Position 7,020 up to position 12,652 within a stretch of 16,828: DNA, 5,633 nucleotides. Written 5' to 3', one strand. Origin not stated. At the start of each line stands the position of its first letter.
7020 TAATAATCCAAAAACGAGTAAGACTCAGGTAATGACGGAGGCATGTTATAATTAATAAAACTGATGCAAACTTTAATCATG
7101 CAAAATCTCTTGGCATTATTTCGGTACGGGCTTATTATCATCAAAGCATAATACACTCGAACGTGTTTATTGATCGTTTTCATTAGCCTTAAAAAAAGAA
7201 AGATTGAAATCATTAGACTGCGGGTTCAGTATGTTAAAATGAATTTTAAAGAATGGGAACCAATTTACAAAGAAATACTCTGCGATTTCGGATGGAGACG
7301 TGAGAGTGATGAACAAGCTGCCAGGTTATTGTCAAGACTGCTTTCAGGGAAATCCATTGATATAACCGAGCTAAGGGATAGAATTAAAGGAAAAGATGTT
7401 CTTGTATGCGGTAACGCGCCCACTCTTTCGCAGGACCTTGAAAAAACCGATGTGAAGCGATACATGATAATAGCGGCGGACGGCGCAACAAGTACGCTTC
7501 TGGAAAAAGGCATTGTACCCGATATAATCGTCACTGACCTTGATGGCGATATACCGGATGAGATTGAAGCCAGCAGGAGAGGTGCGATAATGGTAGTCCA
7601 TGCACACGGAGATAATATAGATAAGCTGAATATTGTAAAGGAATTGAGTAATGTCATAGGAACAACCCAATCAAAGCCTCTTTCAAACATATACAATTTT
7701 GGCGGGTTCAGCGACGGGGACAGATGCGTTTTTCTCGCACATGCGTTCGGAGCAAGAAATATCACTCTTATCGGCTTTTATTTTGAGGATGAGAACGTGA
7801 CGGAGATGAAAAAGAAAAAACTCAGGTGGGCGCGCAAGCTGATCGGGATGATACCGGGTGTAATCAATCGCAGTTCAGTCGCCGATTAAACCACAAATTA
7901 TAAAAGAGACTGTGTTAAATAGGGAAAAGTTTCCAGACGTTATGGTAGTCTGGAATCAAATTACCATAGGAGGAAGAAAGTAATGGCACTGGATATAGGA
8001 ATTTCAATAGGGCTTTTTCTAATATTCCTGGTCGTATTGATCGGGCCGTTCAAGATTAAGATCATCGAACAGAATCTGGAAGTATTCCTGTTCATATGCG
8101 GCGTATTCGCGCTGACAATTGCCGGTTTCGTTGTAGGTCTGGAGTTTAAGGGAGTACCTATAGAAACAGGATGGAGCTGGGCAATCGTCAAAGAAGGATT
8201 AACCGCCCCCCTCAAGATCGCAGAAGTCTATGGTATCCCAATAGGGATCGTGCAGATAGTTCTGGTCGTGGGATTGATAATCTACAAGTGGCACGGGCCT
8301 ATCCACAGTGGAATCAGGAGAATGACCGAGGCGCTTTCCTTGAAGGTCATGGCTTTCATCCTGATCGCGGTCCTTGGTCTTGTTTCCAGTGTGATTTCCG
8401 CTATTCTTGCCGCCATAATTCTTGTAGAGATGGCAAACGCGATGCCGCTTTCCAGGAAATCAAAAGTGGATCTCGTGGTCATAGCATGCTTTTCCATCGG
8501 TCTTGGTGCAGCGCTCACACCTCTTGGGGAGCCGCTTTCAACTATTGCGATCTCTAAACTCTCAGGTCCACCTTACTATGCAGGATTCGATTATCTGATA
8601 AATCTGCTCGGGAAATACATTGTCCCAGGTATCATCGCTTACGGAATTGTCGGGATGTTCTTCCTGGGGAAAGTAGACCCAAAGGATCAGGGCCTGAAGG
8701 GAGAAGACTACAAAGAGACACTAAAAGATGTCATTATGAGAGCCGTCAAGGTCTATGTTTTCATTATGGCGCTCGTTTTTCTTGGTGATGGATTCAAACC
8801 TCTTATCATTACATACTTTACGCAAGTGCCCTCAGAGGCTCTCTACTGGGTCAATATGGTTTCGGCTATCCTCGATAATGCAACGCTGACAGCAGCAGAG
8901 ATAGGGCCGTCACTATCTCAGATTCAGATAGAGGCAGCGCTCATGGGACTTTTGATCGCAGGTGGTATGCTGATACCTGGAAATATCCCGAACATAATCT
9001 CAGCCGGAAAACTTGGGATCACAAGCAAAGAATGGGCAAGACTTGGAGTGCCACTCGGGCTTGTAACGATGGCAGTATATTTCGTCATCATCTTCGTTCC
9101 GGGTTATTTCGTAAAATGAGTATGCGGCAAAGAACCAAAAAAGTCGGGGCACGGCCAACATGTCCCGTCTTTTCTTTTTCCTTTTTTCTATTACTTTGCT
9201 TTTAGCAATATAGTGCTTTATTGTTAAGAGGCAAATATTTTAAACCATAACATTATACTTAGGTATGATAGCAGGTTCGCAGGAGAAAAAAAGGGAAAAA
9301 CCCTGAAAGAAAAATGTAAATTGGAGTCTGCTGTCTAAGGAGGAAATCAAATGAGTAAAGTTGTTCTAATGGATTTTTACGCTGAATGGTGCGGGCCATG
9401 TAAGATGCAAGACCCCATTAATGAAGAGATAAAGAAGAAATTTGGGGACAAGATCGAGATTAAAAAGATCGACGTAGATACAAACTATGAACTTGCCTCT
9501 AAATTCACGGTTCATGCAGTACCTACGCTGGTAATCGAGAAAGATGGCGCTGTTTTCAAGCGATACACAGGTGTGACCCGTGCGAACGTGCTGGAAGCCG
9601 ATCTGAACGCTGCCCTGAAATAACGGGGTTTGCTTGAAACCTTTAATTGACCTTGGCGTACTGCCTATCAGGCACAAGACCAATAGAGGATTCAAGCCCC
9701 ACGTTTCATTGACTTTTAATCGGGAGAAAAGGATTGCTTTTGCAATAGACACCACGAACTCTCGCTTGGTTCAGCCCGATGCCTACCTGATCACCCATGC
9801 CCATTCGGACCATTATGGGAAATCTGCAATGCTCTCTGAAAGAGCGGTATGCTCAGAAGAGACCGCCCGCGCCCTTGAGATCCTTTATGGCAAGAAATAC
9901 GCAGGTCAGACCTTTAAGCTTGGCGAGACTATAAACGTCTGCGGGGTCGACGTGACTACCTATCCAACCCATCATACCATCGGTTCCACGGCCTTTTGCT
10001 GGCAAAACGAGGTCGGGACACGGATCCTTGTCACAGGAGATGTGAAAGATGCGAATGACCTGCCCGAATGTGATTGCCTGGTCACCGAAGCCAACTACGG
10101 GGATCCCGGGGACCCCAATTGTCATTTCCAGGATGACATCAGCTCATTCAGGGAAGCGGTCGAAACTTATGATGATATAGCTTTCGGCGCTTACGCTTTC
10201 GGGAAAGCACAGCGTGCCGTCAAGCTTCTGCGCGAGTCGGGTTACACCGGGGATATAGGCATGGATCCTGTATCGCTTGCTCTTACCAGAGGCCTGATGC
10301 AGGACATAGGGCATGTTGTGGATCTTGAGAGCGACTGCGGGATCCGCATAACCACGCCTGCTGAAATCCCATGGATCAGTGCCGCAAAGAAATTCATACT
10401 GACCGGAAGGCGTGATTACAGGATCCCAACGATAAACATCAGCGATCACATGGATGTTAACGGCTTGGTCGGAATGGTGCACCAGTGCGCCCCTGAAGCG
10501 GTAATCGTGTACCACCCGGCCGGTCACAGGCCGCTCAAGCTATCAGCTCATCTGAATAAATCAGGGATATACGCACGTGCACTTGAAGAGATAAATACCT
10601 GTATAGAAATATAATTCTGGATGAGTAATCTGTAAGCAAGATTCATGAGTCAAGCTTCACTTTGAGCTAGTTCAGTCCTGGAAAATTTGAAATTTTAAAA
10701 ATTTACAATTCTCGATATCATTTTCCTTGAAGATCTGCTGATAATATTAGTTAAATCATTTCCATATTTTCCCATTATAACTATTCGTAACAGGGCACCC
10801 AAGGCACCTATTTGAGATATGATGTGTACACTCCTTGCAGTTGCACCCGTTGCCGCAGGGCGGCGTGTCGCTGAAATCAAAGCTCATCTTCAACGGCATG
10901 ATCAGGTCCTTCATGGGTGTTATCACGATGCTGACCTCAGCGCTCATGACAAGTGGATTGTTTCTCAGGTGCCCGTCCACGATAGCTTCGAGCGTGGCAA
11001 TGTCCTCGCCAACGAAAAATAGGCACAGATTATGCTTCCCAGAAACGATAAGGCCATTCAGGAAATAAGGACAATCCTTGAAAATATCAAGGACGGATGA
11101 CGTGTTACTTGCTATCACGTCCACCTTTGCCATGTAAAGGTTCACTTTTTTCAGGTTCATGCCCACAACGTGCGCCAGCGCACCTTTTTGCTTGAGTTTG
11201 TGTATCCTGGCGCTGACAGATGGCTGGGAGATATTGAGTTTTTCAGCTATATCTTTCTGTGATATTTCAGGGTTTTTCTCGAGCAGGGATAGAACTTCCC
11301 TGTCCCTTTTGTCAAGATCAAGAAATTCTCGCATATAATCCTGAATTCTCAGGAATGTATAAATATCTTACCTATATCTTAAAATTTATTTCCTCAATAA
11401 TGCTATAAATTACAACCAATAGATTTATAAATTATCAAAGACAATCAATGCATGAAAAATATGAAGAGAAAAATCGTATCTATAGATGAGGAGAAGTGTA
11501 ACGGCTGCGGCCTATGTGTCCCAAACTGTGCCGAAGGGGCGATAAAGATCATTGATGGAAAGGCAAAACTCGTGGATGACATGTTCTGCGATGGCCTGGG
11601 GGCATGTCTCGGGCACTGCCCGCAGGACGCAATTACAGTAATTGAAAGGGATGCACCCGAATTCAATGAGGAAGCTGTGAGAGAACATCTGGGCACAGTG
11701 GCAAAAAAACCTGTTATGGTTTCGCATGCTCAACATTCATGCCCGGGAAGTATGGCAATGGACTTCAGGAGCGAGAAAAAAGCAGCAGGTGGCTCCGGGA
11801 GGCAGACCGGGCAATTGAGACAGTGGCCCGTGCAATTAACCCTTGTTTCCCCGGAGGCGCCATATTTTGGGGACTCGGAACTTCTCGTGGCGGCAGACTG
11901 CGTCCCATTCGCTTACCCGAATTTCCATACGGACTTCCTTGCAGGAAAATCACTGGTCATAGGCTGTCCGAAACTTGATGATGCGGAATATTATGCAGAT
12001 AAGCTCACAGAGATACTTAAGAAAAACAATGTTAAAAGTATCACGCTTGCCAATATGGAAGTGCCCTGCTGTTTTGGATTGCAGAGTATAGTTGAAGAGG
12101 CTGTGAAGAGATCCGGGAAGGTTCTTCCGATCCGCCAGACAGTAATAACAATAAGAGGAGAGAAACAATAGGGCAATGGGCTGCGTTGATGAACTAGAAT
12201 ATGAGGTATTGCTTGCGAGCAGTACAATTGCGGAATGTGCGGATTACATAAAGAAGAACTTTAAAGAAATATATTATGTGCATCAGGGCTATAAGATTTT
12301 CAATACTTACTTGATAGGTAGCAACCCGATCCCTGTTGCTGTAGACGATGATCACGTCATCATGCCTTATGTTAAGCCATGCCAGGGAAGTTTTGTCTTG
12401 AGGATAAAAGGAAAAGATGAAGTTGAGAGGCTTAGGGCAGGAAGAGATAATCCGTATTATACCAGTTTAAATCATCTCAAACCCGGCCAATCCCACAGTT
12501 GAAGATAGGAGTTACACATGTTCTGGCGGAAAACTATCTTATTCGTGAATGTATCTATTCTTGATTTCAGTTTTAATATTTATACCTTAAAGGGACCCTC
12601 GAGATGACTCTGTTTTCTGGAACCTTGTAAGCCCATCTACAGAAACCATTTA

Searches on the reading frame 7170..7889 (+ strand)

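Call 63: search_protein_families(library=pfam, proteins=[window:7170-7889:+], max_evalue=1)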
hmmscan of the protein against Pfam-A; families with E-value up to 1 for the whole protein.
window:7170-7889:+ (239 aa): 3 families
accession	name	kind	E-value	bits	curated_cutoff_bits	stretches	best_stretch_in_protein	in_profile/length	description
PF01973.23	MptE-like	-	3.9e-29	102.1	34.6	1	61-203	11-164/171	6-hydroxymethylpterin diphosphokinase MptE-like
PF04263.21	TPK_catalytic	-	0.00012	22.4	30.7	1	98-157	9-70/113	Thiamin pyrophosphokinase, catalytic domain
PF08545.16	ACP_syn_III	-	0.0057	17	24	1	74-117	26-67/80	3-Oxoacyl-[acyl-carrier-protein (ACP)] synthase III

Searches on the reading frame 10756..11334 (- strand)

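Call 63: search_protein_families(library=pfam, proteins=[window:10756-11334:-], max_evalue=1)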
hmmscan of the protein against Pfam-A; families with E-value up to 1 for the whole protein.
window:10756-11334:- (192 aa): 33 families (the best 25 are shown)
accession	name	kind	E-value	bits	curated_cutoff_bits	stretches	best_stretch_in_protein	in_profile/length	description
PF13412.12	HTH_24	-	4.2e-15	55.5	21.9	1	7-51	1-45/48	Winged helix-turn-helix DNA-binding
PF13404.12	HTH_AsnC-type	-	1.1e-10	41.6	27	1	7-48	1-42/42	AsnC-type helix-turn-helix domain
PF12802.13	MarR_2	-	4.2e-09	36.9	27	1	11-53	7-50/61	MarR family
PF01047.28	MarR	-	2.4e-08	34.2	24.6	1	13-52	7-46/59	MarR family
PF08279.18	HTH_11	-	3e-06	27.5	25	1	11-52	2-44/55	HTH domain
PF01325.25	Fe_dep_repress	-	9e-06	26.2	26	1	13-54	12-53/60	Iron dependent repressor, N-terminal DNA binding domain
PF04545.22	Sigma70_r4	-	2.1e-05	24.4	24.1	1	7-46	5-43/50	Sigma-70, region 4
PF24034.1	DUF7343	-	4.7e-05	23.6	27.6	1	10-54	4-49/62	Domain of unknown function (DUF7343)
PF13545.12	HTH_Crp_2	-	0.00015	22.1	27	1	19-54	18-53/70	Crp-like helix-turn-helix domain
PF14090.12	HTH_39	-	0.00036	20.8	21.3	1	11-51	3-41/70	Winged helix-turn-helix domain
PF01022.26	HTH_5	-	0.00037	20.8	22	1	12-51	5-43/47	Bacterial regulatory protein, arsR family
PF01978.25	TrmB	-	0.00041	20.6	25.6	1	4-54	3-53/68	Sugar-specific transcriptional regulator TrmB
PF08281.18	Sigma70_r4_2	-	0.00058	19.9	25.7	1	24-50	27-53/54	Sigma-70, region 4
PF00196.25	GerE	-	0.00074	19.5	23.5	1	8-50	4-44/57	Bacterial regulatory proteins, luxR family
PF08280.17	HTH_Mga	-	0.0014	19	23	1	9-48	5-44/59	M protein trans-acting positive regulator (MGA) HTH domain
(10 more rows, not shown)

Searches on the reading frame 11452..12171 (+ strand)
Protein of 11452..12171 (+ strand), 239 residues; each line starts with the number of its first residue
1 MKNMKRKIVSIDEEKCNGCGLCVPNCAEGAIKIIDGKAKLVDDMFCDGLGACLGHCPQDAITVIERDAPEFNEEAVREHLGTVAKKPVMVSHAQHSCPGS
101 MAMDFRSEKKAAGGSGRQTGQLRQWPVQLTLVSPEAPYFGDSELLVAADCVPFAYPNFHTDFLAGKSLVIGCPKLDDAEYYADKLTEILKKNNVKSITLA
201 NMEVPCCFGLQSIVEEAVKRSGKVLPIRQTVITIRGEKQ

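Call 63: search_protein_families(library=pfam, proteins=[window:11452-12171:+], max_evalue=1)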
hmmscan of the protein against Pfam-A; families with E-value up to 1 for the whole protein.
window:11452-12171:+ (239 aa): 12 families
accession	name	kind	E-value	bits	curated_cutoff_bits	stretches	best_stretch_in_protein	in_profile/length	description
PF00037.32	Fer4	-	4.1e-10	39.5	21.1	2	10-32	2-24/24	4Fe-4S binding domain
PF12838.12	Fer4_7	-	1.9e-07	31.8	27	3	15-60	1-52/52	4Fe-4S dicluster domain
PF13237.11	Fer4_10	-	1.9e-07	31.3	25.5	1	9-57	2-53/53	4Fe-4S dicluster domain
PF12837.12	Fer4_6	-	3.8e-07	30.2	25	1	8-31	1-24/24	4Fe-4S binding domain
PF13187.11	Fer4_9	-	1.3e-06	28.8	27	1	15-61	1-52/52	4Fe-4S dicluster domain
PF14697.11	Fer4_21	-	2.6e-06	27.9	35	1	10-62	2-58/59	4Fe-4S dicluster domain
PF25160.1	LdpA_Fe-S-bd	-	6.9e-06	26.2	27.6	2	10-33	22-45/49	LdpA Fe-S cluster-binding domain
PF12797.12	Fer4_2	-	1e-05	25.6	24.5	1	8-27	2-21/22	4Fe-4S binding domain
PF13459.11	Fer4_15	-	0.00096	20.3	22.4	1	9-42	1-36/66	4Fe-4S single cluster domain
PF13484.11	Fer4_16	-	0.0015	19.7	30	1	15-32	1-18/66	4Fe-4S double cluster binding domain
PF12800.12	Fer4_4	-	0.04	14.7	24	1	14-28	2-16/17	4Fe-4S binding domain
PF12798.12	Fer4_3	-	0.89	11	27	1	16-30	1-15/15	4Fe-4S binding domain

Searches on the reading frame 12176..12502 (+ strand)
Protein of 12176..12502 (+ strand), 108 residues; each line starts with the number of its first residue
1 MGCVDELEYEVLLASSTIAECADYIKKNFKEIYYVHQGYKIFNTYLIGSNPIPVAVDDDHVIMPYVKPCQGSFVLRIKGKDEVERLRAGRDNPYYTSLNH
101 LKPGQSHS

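Call 63: search_protein_families(library=pfam, proteins=[window:12176-12502:+], max_evalue=1)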
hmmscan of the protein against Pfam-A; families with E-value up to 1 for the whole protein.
window:12176-12502:+ (108 aa): 1 family
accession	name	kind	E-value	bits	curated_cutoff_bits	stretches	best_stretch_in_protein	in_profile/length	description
PF08979.16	DUF1894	-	9.9e-34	116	25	1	1-87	1-88/88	Domain of unknown function (DUF1894)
